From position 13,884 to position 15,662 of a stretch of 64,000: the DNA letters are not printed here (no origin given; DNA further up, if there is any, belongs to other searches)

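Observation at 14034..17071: Divergent HAL/PAL-family lyase (with an NSG instead of ASG MIO triad) and aryl/acyl-CoA ligase pair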

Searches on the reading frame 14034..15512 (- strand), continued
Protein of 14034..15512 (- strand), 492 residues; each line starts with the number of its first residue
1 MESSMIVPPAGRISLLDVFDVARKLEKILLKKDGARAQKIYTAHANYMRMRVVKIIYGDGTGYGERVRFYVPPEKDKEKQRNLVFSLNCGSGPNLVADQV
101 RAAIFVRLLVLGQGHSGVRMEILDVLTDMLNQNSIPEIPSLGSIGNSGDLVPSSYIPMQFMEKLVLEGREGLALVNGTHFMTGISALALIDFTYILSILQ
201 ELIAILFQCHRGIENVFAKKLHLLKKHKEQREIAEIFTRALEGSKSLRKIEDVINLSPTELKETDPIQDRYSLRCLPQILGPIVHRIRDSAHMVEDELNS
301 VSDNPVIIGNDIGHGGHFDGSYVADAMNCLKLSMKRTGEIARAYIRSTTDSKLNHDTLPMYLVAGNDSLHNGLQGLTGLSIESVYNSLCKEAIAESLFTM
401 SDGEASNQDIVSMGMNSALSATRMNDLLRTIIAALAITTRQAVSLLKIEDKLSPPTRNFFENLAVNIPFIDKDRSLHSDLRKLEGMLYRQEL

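Call 58: find_related_loci(query=A2, collection=genome_contigs, flank=9000)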
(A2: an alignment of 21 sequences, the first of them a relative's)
Query A2 (492 aa) in genome_contigs; peptide patterns used: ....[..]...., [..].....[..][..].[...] (x = any residue, [..] = any of these).
600 stretches matched a pattern (row limit reached: there are more); 490 encode a relative of the query (tblastn E <= 1e-3); the best 80 are kept; 80 distinct loci.
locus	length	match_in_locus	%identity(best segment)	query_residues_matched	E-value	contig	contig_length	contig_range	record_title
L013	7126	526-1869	54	38-486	2e-152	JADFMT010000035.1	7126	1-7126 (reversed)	MAG: Patescibacteria group bacterium isolate B5T1B11 B5T1B11_NODE2187, whole genome shotgun sequence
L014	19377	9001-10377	32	56-487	4e-58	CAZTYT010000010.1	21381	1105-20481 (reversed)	MAG TPA_asm: uncultured Legionella sp. isolate SRP199154_co2_43 genome assembly, contig: NODE_1457_length_21381_cov_13.4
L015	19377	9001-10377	32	56-487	8e-58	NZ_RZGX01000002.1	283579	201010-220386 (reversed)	Legionella qingyii strain km489 contigs2, whole genome shotgun sequence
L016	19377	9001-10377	32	56-487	9e-58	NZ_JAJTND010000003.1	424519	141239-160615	Legionella resiliens strain 8cVS16 C3, whole genome shotgun sequence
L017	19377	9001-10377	32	56-487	1e-57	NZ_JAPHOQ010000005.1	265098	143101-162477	Legionella sp. PATHC038 5, whole genome shotgun sequence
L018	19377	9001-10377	32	56-487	6e-57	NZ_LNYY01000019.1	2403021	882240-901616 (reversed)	Legionella steelei strain IMVS3376 Lste_ctg019, whole genome shotgun sequence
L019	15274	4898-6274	32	56-487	4e-57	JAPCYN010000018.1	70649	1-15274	Legionella sp. 515359 NODE_18_length_70649_cov_370.138681, whole genome shotgun sequence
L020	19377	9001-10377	32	56-487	3e-57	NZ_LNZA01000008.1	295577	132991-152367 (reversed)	Legionella tucsonensis strain ATCC 49180 Ltuc_ctg008, whole genome shotgun sequence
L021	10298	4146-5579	30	13-483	3e-57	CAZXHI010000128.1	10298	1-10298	MAG TPA_asm: uncultured Thermoplasmatales archaeon isolate SRP185410_co1_277 genome assembly, contig: k141_1266169, whol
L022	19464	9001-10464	31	11-483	1e-56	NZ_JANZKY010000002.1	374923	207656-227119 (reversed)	Propionivibrio soli strain SG131 Scaffold2, whole genome shotgun sequence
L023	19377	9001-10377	32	56-487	5e-57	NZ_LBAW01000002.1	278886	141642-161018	Legionella bozemanae strain ATCC 33217 Scaffold2_1, whole genome shotgun sequence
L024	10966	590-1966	32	56-487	7e-57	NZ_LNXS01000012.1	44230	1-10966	Legionella anisa strain WA-316-C3 Lani_ctg012, whole genome shotgun sequence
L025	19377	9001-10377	32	56-487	2e-56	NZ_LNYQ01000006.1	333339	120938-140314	Legionella parisiensis strain PF-209-C-C2 Lpar_ctg006, whole genome shotgun sequence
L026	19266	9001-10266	33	56-449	2e-56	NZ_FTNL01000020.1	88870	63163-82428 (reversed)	Fluoribacter gormanii strain ATCC 33342, whole genome shotgun sequence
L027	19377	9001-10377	31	56-487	8e-56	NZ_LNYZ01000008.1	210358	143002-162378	Legionella steigerwaltii strain SC-18-C9 Lstg_ctg008, whole genome shotgun sequence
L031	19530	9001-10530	29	13-492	6e-54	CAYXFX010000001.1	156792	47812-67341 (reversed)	MAG TPA_asm: uncultured Candidatus Saccharibacteria bacterium isolate binchicken_co125_1170 genome assembly, contig: NOD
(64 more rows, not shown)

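Call 64: search_protein_families(library=pfam, proteins=[L007:3-845:+, L007:4284-4925:-, L004:9551-10165:+, L004:10170-11021:+, L001:9646-10062:+, L004:2333-2818:-, L011:1737-3932:-, L009:41-694:+, L004:11037-12656:-, L004:958-2352:-], max_evalue=0.01)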
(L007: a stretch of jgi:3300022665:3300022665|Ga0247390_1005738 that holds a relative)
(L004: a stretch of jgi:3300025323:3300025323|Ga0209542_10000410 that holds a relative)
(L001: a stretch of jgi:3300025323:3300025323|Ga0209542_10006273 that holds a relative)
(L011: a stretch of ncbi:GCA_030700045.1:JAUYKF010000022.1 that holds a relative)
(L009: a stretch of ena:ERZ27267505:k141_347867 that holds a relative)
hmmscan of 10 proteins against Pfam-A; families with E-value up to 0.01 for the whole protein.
L007:3-845:+ (280 aa): 2 families
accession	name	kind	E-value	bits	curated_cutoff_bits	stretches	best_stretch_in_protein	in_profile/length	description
PF00378.25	ECH_1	-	5.5e-16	59.1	27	1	19-229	19-222/251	Enoyl-CoA hydratase/isomerase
PF16113.10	ECH_2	-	0.0021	18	27.2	1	94-198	90-190/335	Enoyl-CoA hydratase/isomerase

L007:4284-4925:- (213 aa): 0 families

L004:9551-10165:+ (204 aa): 0 families

L004:10170-11021:+ (283 aa): 1 family
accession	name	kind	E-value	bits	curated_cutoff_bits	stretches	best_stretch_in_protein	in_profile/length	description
PF04108.17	ATG17_like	-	0.00061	19.8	43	1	35-245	39-235/355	Autophagy protein ATG17-like domain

L001:9646-10062:+ (138 aa): 0 families

L004:2333-2818:- (161 aa): 0 families

L011:1737-3932:- (731 aa): 3 families
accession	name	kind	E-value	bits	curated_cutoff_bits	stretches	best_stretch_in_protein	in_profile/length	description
PF00378.25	ECH_1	-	7.6e-15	55.4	27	1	474-627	24-171/251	Enoyl-CoA hydratase/isomerase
PF02737.24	3HCDH_N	-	4.7e-12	46.6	22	1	65-214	8-153/180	3-hydroxyacyl-CoA dehydrogenase, NAD binding domain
PF00725.27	3HCDH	-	0.00088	20.2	22.1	1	247-296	2-51/97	3-hydroxyacyl-CoA dehydrogenase, C-terminal domain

L009:41-694:+ (217 aa): 0 families

L004:11037-12656:- (539 aa): 1 family
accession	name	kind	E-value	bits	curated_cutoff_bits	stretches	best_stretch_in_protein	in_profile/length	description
PF00501.34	AMP-binding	-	3.2e-64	217.6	29.9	1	18-393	8-384/384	AMP-binding enzyme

L004:958-2352:- (464 aa): 1 family
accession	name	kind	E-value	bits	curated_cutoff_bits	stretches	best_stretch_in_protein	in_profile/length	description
PF00501.34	AMP-binding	-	1.1e-65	222.4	29.9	1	18-393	8-384/384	AMP-binding enzyme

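Call 66: find_homologous_proteins(query=L011:1737-3932:-, max_evalue=1e-10)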
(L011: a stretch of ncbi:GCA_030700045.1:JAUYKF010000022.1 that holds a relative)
Query L011:1737-3932:- (731 aa): 281 proteins with E <= 1e-10 among 8000 candidates; the best 120 are listed.
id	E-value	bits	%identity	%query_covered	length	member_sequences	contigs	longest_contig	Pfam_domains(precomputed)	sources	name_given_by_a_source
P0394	0.0e+0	1664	100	100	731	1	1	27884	PF00378.26,PF02737.25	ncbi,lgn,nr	ncbi:MAG: enoyl-CoA hydratase-related protein [bacterium]|nr:enoyl-CoA hydratase-related protein [ba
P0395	2.4e-284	963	58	99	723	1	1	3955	PF00378.26,PF02737.25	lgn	-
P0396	5.5e-283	959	59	99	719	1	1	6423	PF00378.26,PF02737.25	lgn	-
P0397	8.0e-100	353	36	95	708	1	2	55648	PF00378.26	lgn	-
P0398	2.8e-99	351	35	96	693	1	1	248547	PF00378.26,PF16113.11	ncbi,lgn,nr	ncbi:MAG: enoyl-CoA hydratase/isomerase family protein [Flavobacteriia bacterium]|nr:enoyl-CoA hydra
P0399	6.8e-98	347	36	95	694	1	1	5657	PF00378.26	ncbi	-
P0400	4.4e-97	344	36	94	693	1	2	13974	-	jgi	-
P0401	5.8e-97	344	35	95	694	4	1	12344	PF00378.26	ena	-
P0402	7.1e-97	343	34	96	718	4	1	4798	PF00378.26,PF16113.11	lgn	-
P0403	1.3e-96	343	36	93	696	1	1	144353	PF00378.26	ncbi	-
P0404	3.1e-96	341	36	96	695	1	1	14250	-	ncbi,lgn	ncbi:MAG: hypothetical protein ACE5K8_00340 [Candidatus Zixiibacteriota bacterium]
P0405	3.2e-96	341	37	92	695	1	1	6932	-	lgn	-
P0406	4.5e-96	341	40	83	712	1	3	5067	-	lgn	-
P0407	5.5e-96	340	36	94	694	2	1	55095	PF00378.26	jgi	-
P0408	6.7e-96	340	37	81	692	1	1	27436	-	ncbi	-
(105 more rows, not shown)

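Call 79: search_protein_families(library=pfam, proteins=[L031:10594-11931:-, L031:12021-12776:+, L031:6348-7367:+, L031:3571-5100:-, L031:12748-13206:+, L031:14297-15058:-, L031:15065-15754:-, L031:15776-17506:-, L031:5675-6079:-, L031:7396-8955:-], max_evalue=0.001)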
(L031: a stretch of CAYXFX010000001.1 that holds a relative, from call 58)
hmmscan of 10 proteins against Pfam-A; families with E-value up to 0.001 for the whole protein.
L031:10594-11931:- (445 aa): 4 families
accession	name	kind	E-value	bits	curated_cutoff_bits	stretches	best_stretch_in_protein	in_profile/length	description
PF00208.27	ELFV_dehydrog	-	9.7e-21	75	23.4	1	200-352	9-177/241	Glutamate/Leucine/Phenylalanine/Valine dehydrogenase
PF02812.23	ELFV_dehydrog_N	-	3.6e-13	49.8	25.3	1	82-172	36-127/129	Glu/Leu/Phe/Val dehydrogenase, dimerisation domain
PF03807.23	F420_oxidored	-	7e-05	23.8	21.6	0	226-279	2-57/94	NADP oxidoreductase coenzyme F420-dependent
PF02254.24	TrkA_N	-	0.00033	21.4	23.8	0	226-292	1-66/116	TrkA-N domain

L031:12021-12776:+ (251 aa): 3 families
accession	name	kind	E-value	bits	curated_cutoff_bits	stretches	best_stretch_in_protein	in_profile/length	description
PF13462.12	Thioredoxin_4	-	1.4e-28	100.5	23.2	1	83-244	6-164/165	Thioredoxin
PF01323.26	DSBA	-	1.6e-16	61.1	25.6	1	94-243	2-190/191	DSBA-like thioredoxin domain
PF13743.12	Thioredoxin_5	-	2.5e-07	31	27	1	155-226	97-164/186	Thioredoxin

L031:6348-7367:+ (339 aa): 3 families
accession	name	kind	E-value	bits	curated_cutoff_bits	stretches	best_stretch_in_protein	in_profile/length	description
PF04542.20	Sigma70_r2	-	5.9e-15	55.3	24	1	46-112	1-67/71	Sigma-70 region 2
PF00140.25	Sigma70_r1_2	-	1.3e-08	35.1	22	1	9-37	3-31/34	Sigma-70 factor, region 1.2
PF04539.22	Sigma70_r3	-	6.3e-05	23.4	25.3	1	126-162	3-39/78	Sigma-70 region 3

L031:3571-5100:- (509 aa): 5 families
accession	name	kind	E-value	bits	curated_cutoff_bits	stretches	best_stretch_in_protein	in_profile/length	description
PF05746.21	DALR_1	-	4.9e-33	114.1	22.3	1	394-509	1-117/117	DALR anticodon binding domain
PF03485.21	Arg_tRNA_synt_N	-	2.1e-22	79.9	21.5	1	2-84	3-85/85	Arginyl tRNA synthetase N terminal domain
PF00750.26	tRNA-synt_1d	-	3e-15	56.5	23.3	2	189-356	121-297/349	tRNA synthetases class I (R), catalytic domain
PF09334.17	tRNA-synt_1g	-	0.00077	18.8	20.1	0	337-385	325-372/391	tRNA synthetases class I (M)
PF24406.1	nSTAND_NTPase4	-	0.00091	19.7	27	0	219-261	10-51/58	Novel STAND NTPase 4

L031:12748-13206:+ (152 aa): 1 family
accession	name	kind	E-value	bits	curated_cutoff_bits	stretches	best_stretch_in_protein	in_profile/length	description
PF07884.19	VKOR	-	2.2e-27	96.3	27.5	1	14-136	1-132/134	Vitamin K epoxide reductase family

L031:14297-15058:- (253 aa): 1 family
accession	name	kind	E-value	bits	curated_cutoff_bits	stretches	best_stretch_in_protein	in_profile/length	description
PF00950.22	ABC-3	-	9.4e-50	170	20.1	1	8-251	9-257/258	ABC 3 transport family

L031:15065-15754:- (229 aa): 7 families
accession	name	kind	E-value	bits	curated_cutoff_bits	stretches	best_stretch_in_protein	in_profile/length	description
PF00005.33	ABC_tran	-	9.2e-27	94.7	25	1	19-150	1-137/137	ABC transporter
PF13304.12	AAA_21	-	5.3e-13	50.1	27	2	111-184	227-302/304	AAA domain, putative AbiEii toxin, Type IV TA system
PF02463.25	SMC_N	-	3.4e-07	30.4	40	0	31-51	26-49/220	RecF/RecN/SMC N terminal domain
PF13401.12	AAA_22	-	3e-06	28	27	1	31-178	7-121/130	AAA domain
PF13476.12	AAA_23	-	4.5e-06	27.9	27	1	23-97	16-84/201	AAA domain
PF13555.12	AAA_29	-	0.00024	21.2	27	1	22-49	17-42/61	P-loop containing region of AAA domain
PF00004.35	AAA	-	0.00058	20.7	21.2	0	34-181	3-110/131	ATPase family associated with various cellular activities (AAA)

L031:15776-17506:- (576 aa): 5 families
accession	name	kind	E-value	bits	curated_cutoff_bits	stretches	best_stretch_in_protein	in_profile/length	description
PF14791.11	DNA_pol_B_thumb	-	2.9e-22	78.7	25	1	256-315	1-62/63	DNA polymerase beta thumb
PF14716.13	HHH_8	-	2e-17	63.7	30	1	1-76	1-71/73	Helix-hairpin-helix domain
PF14520.12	HHH_5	-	4.6e-10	40.3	27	1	93-147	2-54/57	Helix-hairpin-helix domain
PF02811.25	PHP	-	3.2e-08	34.5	26.4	1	349-497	11-153/164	PHP domain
PF00633.29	HHH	-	7.6e-08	32.3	24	1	84-107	2-25/30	Helix-hairpin-helix motif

L031:5675-6079:- (134 aa): 0 families

L031:7396-8955:- (519 aa): 2 families
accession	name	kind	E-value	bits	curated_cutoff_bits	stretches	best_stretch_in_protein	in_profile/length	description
PF00501.34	AMP-binding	-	3.8e-72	243.6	29.9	1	39-383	8-384/384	AMP-binding enzyme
PF13193.12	AMP-binding_C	-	5.8e-15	56.4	24.5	1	435-510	2-76/76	AMP-binding enzyme C-terminal domain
